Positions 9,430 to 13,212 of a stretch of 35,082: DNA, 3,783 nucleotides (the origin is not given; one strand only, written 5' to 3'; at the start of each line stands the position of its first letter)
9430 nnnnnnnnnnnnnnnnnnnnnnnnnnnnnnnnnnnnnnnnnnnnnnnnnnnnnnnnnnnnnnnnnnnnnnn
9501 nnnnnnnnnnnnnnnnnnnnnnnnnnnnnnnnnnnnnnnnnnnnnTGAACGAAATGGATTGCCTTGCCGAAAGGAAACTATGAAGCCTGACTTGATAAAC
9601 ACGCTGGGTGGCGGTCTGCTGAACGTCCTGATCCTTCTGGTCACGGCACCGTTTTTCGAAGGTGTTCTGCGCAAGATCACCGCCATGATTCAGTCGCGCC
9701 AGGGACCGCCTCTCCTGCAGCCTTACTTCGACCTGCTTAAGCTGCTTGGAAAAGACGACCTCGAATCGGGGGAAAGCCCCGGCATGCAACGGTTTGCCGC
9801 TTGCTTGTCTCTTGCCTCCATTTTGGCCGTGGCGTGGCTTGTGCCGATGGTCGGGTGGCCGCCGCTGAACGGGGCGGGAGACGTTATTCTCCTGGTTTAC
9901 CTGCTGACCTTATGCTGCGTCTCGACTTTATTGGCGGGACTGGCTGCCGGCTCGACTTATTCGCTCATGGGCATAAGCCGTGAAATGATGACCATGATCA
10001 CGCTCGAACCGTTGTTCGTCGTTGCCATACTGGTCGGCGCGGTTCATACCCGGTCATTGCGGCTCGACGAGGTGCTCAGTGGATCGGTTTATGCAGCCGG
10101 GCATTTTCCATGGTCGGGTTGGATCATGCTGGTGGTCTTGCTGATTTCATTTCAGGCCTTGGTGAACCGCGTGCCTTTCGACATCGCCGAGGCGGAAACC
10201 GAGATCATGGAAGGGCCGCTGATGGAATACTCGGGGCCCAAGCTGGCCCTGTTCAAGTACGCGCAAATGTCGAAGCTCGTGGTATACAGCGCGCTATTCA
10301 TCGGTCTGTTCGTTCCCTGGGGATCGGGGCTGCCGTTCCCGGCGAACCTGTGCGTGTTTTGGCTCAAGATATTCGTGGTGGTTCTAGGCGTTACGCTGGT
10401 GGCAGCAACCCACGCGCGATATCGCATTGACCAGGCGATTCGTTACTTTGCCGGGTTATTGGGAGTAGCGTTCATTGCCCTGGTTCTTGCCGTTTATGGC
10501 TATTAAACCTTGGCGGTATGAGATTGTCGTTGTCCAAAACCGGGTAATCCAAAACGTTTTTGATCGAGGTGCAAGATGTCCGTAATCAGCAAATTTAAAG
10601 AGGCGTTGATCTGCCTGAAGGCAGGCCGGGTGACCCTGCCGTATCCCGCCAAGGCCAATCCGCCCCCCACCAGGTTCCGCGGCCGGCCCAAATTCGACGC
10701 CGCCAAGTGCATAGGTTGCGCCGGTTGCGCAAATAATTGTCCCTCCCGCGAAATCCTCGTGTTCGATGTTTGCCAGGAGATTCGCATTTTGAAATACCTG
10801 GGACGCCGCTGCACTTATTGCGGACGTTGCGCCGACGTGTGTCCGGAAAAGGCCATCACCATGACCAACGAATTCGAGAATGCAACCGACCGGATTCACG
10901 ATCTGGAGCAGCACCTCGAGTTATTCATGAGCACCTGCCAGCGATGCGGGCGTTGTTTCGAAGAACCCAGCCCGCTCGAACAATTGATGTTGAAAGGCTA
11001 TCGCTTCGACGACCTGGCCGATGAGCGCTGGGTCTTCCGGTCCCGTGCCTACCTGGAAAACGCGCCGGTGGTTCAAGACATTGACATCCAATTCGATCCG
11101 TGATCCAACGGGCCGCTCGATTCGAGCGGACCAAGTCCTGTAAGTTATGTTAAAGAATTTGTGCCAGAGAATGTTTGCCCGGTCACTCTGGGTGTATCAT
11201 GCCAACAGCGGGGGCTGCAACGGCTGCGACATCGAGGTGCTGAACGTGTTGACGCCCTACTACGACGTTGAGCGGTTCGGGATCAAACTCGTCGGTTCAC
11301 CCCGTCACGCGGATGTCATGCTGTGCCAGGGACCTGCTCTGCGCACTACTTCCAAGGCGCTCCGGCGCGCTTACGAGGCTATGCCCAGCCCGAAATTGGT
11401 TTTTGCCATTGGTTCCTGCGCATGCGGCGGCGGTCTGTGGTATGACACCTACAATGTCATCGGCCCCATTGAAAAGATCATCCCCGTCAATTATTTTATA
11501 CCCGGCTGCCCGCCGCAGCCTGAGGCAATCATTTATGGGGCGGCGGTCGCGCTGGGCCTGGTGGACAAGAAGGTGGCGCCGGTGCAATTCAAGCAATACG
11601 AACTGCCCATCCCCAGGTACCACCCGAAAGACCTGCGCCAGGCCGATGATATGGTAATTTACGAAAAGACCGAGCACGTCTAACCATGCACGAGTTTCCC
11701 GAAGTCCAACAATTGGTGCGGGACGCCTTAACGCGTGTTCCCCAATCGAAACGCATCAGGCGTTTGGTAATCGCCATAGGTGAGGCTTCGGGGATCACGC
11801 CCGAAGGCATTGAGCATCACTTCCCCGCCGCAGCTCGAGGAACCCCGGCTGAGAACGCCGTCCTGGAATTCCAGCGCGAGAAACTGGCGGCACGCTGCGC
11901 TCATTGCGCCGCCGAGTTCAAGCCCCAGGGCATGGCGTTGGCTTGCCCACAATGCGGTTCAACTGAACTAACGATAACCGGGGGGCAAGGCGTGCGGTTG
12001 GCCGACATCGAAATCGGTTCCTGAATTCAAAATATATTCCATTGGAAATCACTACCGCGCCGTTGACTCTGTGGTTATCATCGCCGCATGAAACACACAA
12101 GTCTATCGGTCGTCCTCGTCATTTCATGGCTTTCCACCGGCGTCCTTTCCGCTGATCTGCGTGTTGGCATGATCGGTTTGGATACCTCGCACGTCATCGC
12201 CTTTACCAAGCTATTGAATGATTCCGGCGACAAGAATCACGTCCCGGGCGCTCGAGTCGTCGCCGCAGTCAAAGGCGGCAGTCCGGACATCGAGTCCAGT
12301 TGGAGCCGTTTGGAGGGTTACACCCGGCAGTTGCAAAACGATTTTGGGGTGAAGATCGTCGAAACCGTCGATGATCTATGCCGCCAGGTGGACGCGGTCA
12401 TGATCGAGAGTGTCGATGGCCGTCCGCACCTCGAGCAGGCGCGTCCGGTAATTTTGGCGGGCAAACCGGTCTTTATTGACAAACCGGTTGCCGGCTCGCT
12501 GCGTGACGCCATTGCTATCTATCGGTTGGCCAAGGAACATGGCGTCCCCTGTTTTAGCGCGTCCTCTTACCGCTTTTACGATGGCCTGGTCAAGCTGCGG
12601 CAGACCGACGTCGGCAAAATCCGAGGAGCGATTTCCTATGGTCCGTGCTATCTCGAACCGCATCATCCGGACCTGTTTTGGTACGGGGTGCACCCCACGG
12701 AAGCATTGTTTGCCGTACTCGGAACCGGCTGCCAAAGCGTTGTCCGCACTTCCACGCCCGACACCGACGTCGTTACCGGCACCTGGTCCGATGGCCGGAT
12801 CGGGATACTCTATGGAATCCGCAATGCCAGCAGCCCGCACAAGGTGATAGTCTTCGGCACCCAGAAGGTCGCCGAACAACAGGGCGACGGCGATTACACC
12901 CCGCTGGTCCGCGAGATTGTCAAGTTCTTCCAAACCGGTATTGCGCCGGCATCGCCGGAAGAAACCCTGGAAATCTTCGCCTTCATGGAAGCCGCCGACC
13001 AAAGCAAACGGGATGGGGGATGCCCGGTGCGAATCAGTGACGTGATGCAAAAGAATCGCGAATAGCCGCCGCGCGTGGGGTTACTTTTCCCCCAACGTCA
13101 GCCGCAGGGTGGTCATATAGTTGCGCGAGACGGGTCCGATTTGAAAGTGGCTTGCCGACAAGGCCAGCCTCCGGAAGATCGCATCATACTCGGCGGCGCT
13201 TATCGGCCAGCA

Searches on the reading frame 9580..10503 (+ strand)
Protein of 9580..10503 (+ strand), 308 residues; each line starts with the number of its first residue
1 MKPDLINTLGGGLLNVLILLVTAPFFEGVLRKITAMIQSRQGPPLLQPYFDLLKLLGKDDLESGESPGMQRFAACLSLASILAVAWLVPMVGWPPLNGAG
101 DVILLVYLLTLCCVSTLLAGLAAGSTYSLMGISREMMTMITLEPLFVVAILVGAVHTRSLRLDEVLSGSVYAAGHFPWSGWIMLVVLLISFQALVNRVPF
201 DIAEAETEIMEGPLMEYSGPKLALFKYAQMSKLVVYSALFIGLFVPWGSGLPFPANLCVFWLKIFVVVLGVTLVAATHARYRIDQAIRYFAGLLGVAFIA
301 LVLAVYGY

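Call 4: search_protein_families(library=pfam, proteins=[window:9580-10503:+], max_evalue=0.001)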
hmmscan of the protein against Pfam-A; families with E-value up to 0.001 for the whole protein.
window:9580-10503:+ (308 aa): 1 family
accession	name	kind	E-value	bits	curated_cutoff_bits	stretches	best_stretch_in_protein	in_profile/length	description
PF00146.26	NADHdh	-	2.2e-60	205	27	1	16-304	8-297/298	NADH dehydrogenase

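Call 5: search_protein_families(library=ncbifam, proteins=[window:9580-10503:+], max_evalue=0.001)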
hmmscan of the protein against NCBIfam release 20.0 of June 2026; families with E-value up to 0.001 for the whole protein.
window:9580-10503:+ (308 aa): 7 families
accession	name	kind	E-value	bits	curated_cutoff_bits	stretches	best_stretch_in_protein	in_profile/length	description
NF004741.0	PRK06076.1-2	equivalog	2.3e-36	125.7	305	1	13-305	30-330/337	NADH-quinone oxidoreductase subunit NuoH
NF004745.0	PRK06076.1-6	equivalog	3.3e-24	85.8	450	1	12-289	19-313/341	NADH-quinone oxidoreductase subunit NuoH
NF004740.0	PRK06076.1-1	equivalog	9.4e-23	81.2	399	1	14-301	20-313/325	NADH-quinone oxidoreductase subunit NuoH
NF004742.0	PRK06076.1-3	equivalog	6.7e-22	78.1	531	1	16-289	32-328/356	NADH-quinone oxidoreductase subunit NuoH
NF040610.1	F420_dehyd_FpoH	exception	4.2e-19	69.1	475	1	6-303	12-331/339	F420H2 dehydrogenase subunit FpoH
NF004744.0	PRK06076.1-5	equivalog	1.8e-16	60.2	542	1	30-265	52-296/372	NADH-quinone oxidoreductase subunit NuoH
NF004743.0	PRK06076.1-4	equivalog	2.3e-14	53.1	494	1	16-288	23-321/433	NADH-quinone oxidoreductase subunit NuoH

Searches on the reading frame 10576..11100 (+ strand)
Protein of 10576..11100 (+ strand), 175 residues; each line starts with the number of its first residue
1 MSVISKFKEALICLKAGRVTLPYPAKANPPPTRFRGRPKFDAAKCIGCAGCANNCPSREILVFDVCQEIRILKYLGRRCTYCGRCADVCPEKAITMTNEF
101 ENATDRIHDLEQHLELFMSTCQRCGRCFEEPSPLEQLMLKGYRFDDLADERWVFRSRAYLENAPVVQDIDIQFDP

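Call 4: search_protein_families(library=pfam, proteins=[window:10576-11100:+], max_evalue=0.001)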
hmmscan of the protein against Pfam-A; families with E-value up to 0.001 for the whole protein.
window:10576-11100:+ (175 aa): 13 families
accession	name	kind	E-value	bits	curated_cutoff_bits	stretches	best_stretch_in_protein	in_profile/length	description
PF12838.12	Fer4_7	-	5.1e-12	46.5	27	1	78-129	1-46/52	4Fe-4S dicluster domain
PF00037.32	Fer4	-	1.4e-11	44.2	21.1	1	78-95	7-24/24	4Fe-4S binding domain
PF13237.11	Fer4_10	-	1.3e-10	41.5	25.5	2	76-129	6-50/53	4Fe-4S dicluster domain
PF12837.12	Fer4_6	-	1.7e-10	40.7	25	1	38-57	2-21/24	4Fe-4S binding domain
PF14697.11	Fer4_21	-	2.1e-09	37.8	35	1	41-96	4-59/59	4Fe-4S dicluster domain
PF13187.11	Fer4_9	-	2.5e-09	37.5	27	2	44-94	1-52/52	4Fe-4S dicluster domain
PF12797.12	Fer4_2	-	7.2e-08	32.3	24.5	1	37-57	2-22/22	4Fe-4S binding domain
PF13484.11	Fer4_16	-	4.2e-07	31.1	30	1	78-104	1-28/66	4Fe-4S double cluster binding domain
PF13183.11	Fer4_8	-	5.9e-07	30.4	27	1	78-127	4-60/68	4Fe-4S dicluster domain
PF25160.1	LdpA_Fe-S-bd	-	6e-07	29.6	27.6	0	75-97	24-46/49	LdpA Fe-S cluster-binding domain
PF12798.12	Fer4_3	-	0.00017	22.6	27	0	79-93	1-15/15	4Fe-4S binding domain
PF13459.11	Fer4_15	-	0.0005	21.1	22.4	0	40-58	3-21/66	4Fe-4S single cluster domain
PF12800.12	Fer4_4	-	0.00071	20.2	24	0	43-56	2-15/17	4Fe-4S binding domain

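Call 5: search_protein_families(library=ncbifam, proteins=[window:10576-11100:+], max_evalue=0.001)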
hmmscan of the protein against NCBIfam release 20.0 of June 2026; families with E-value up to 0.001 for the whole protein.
window:10576-11100:+ (175 aa): 58 families (the best 25 are shown)
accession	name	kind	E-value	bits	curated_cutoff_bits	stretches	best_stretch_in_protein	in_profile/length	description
NF009053.0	PRK12387.1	subfamily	2.6e-28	99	204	1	13-130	8-126/180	formate hydrogenlyase complex iron-sulfur subunit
NF006076.0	PRK08222.1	equivalog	8.5e-27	94.1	270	1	13-130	8-126/181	hydrogenase 4 subunit H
TIGR01971.1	NuoI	subfamily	3.5e-20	71.8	113.05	1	16-111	11-115/121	NADH-quinone oxidoreductase, chain I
NF006221.0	PRK08348.1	subfamily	9.7e-17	60.9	124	1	19-109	19-107/136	NADH-plastoquinone oxidoreductase subunit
NF040612.1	F420_dehyd_FpoI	exception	1.2e-15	57.5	180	1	3-103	2-108/135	F420H2 dehydrogenase subunit FpoI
NF004537.0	PRK05888.1-3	equivalog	5e-15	55.6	163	1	17-111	37-147/204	NADH-quinone oxidoreductase subunit NuoI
NF004540.0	PRK05888.2-1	equivalog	6e-15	55.1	215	1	7-116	8-125/139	NADH-quinone oxidoreductase subunit NuoI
TIGR00403.1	ndhI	equivalog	7.4e-13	48.5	302.35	1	18-111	37-136/183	NAD(P)H-quinone oxidoreductase subunit I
NF004544.0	PRK05888.2-6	equivalog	1.7e-11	44.1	457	1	20-106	51-148/220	NADH-quinone oxidoreductase subunit NuoI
NF004541.0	PRK05888.2-2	equivalog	1.8e-10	40.9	217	1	14-101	32-118/168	NADH-quinone oxidoreductase subunit NuoI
NF004543.0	PRK05888.2-5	equivalog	1.9e-10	40.6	243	1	18-117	34-135/217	NADH-quinone oxidoreductase subunit NuoI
NF010590.0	PRK13984.1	equivalog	2.2e-10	39.3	946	1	16-102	23-116/611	putative oxidoreductase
NF004539.0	PRK05888.1-5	equivalog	6.6e-10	38.9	225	2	3-110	16-133/162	NADH-quinone oxidoreductase subunit NuoI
NF004542.0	PRK05888.2-3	equivalog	6.7e-10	38.8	248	1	19-107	53-152/203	NADH-quinone oxidoreductase subunit NuoI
NF004546.0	PRK05888.3-3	equivalog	1.3e-09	37.7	260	1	16-117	37-147/196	NADH-quinone oxidoreductase subunit NuoI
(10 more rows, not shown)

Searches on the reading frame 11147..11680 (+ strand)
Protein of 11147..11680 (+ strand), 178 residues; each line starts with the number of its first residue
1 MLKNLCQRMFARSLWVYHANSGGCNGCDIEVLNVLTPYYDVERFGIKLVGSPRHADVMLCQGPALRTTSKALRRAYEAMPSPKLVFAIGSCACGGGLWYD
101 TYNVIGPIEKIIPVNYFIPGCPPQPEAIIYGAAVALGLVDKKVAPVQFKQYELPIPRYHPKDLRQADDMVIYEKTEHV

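Call 4: search_protein_families(library=pfam, proteins=[window:11147-11680:+], max_evalue=0.001)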
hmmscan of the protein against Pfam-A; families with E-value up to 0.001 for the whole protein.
window:11147-11680:+ (178 aa): 1 family
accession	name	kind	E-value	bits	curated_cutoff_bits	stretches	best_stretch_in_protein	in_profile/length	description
PF01058.29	Oxidored_q6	-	7.5e-30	103.7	27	1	24-131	1-124/128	NADH ubiquinone oxidoreductase, 20 Kd subunit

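Call 5: search_protein_families(library=ncbifam, proteins=[window:11147-11680:+], max_evalue=0.001)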
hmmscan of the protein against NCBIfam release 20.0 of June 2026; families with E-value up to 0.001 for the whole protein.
window:11147-11680:+ (178 aa): 15 families
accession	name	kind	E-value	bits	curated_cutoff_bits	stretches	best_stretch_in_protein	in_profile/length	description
NF005012.1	PRK06411.1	subfamily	1.9e-38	131.6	116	1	3-133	25-152/166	NADH-quinone oxidoreductase subunit NuoB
TIGR01957.1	nuoB_fam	subfamily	1.1e-35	122.7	142.7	1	7-132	12-135/145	NADH-quinone oxidoreductase subunit B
NF011395.0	PRK14820.1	equivalog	7e-30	104.1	263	1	12-140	33-158/180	NADH-quinone oxidoreductase subunit B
NF011391.0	PRK14816.1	equivalog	7.6e-30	104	283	1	11-132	51-170/196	NADH-quinone oxidoreductase subunit B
NF009808.0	PRK13292.1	equivalog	1.2e-29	102.7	1156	1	11-135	24-145/791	NADH-quinone oxidoreductase subunit B/C/D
NF011390.0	PRK14815.1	equivalog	3.2e-28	98.3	281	1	12-142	33-160/183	NADH dehydrogenase subunit B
NF011394.0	PRK14819.1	equivalog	4.5e-28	98.5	312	1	22-132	38-149/264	NADH-quinone oxidoreductase subunit B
NF011388.0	PRK14813.1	equivalog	4.9e-28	98.3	294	1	21-133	34-147/189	NADH dehydrogenase subunit B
NF011393.0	PRK14818.1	equivalog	3.6e-27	95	255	1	11-131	28-147/173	NADH dehydrogenase subunit B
NF011392.0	PRK14817.1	equivalog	9.6e-26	90.6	271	1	25-134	46-155/182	NADH-quinone oxidoreductase subunit B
NF011389.0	PRK14814.1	equivalog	6.9e-25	87.9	285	1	4-130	25-148/186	NADH dehydrogenase subunit B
TIGR03294.1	FrhG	equivalog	4.1e-07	30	245.5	1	54-135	50-140/228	coenzyme F420 hydrogenase subunit gamma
NF045875.1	F420_non_VhuG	exception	2.1e-06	27.2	450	1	103-136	131-163/286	F420-non-reducing hydrogenase subunit VhuG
TIGR00391.1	hydA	subfamily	2.7e-06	26.8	179.5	1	51-129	123-201/365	hydrogenase small subunit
NF045520.1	H2_NiFeSe_small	exception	4e-05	23.1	470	0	85-143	147-213/314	NiFeSe hydrogenase small subunit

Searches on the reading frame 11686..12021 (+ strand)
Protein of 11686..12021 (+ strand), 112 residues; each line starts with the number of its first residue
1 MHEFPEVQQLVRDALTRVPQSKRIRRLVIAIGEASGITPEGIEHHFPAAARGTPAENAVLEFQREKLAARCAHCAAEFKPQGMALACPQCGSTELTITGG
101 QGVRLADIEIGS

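Call 4: search_protein_families(library=pfam, proteins=[window:11686-12021:+], max_evalue=0.001)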
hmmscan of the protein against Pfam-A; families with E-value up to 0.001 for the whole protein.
window:11686-12021:+ (112 aa): 1 family
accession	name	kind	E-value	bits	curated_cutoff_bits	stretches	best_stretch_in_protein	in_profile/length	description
PF01155.25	HypA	-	1.3e-24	86.8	28.9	1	1-110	1-112/112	Hydrogenase/urease nickel incorporation, metallochaperone, hypA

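Call 5: search_protein_families(library=ncbifam, proteins=[window:11686-12021:+], max_evalue=0.001)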
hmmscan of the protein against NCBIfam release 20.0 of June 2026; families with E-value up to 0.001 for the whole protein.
window:11686-12021:+ (112 aa): 7 families
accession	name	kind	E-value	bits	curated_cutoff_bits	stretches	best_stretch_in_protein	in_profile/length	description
TIGR00100.1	hypA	equivalog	9.2e-20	70.8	88.1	1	1-110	1-113/116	hydrogenase maturation nickel metallochaperone HypA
NF001839.0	PRK00564.1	equivalog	6.7e-15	55.3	112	1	1-110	1-114/117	hydrogenase/urease nickel incorporation protein HypA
NF003008.0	PRK03824.1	equivalog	2.3e-11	43.7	125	2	1-81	1-83/135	hydrogenase nickel incorporation protein HypA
NF001976.0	PRK00762.1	equivalog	4.8e-08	32.8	146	1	1-110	1-118/124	hydrogenase maturation nickel metallochaperone HypA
NF002979.0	PRK03681.1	subfamily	5.7e-08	33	121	1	17-110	19-113/116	hydrogenase/urease nickel incorporation protein HypA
NF009046.0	PRK12380.1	subfamily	8.2e-07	29.4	113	1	17-110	19-112/113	hydrogenase/urease nickel incorporation protein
NF034126.3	PRK09521.1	equivalog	0.00092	19.1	90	0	67-94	143-170/180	exosome complex RNA-binding protein Csl4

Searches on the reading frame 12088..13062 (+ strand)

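Call 49: search_protein_families(library=pfam, proteins=[window:12088-13062:+], max_evalue=0.001)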
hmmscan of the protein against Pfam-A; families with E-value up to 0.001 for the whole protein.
window:12088-13062:+ (325 aa): 1 family
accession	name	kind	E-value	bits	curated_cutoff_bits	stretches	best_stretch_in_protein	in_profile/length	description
PF01408.29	GFO_IDH_MocA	-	9.9e-11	42.8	24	1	67-156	27-117/120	Oxidoreductase family, NAD-binding Rossmann fold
